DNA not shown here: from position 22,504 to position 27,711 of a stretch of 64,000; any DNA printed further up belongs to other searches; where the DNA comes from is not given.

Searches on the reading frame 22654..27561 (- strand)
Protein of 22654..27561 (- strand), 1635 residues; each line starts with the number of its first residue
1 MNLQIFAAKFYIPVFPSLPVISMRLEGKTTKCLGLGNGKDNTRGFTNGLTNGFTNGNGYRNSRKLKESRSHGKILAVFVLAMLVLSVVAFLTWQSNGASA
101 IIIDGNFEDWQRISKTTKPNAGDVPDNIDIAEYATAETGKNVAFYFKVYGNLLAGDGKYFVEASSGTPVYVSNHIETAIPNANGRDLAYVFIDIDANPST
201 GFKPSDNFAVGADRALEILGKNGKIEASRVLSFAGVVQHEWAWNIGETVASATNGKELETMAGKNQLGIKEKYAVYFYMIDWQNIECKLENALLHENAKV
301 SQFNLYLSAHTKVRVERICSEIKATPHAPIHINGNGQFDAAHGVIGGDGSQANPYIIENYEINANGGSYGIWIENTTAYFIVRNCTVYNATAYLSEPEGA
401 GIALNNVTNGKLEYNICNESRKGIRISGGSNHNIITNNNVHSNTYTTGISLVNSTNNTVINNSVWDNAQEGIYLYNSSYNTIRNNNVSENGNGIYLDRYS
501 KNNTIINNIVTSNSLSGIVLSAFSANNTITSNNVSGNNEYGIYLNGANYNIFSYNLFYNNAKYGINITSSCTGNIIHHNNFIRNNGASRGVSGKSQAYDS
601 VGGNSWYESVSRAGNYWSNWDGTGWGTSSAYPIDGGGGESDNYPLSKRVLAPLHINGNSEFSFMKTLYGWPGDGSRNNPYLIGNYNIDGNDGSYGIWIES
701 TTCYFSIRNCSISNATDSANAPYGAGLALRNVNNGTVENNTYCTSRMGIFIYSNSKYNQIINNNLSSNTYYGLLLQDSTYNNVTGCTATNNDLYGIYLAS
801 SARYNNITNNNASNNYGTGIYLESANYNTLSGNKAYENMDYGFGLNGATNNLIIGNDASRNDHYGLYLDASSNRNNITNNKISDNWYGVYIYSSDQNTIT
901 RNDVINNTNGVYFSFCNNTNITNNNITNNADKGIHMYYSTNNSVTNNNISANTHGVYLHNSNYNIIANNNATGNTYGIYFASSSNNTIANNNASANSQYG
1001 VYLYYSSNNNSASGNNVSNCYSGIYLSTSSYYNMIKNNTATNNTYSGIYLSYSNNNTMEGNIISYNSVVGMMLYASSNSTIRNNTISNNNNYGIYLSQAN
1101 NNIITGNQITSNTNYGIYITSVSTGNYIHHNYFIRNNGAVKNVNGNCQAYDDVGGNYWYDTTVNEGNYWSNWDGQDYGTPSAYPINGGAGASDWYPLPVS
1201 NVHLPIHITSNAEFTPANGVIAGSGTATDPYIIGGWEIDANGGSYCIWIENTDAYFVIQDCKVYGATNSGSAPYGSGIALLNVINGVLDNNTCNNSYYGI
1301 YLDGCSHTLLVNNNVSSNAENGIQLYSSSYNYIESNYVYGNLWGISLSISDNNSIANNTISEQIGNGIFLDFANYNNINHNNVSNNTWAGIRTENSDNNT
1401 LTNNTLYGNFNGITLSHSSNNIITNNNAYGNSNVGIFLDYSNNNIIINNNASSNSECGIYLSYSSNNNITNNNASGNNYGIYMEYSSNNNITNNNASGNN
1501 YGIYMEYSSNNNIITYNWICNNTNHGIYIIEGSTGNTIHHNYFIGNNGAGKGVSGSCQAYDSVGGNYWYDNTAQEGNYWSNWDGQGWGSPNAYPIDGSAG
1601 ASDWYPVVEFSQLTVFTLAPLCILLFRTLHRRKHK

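Call 14: search_protein_families(library=pfam, proteins=[window:22654-27561:-], max_evalue=0.001)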
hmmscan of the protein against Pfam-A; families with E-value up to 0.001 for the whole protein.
window:22654-27561:- (1635 aa): 3 families
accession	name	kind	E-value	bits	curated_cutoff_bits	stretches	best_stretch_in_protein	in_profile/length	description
PF05048.19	NosD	-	2.1e-181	599.6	23.6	11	993-1174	33-212/212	Periplasmic copper-binding protein (NosD)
PF13229.12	Beta_helix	-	6.2e-143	471.5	25.9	9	748-903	2-157/158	Right handed beta helix region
PF12708.12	Pect-lyase_RHGA_epim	-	7.2e-10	39.4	27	0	1465-1552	130-211/213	Rhamnogalacturonase A/epimerase, pectate lyase-like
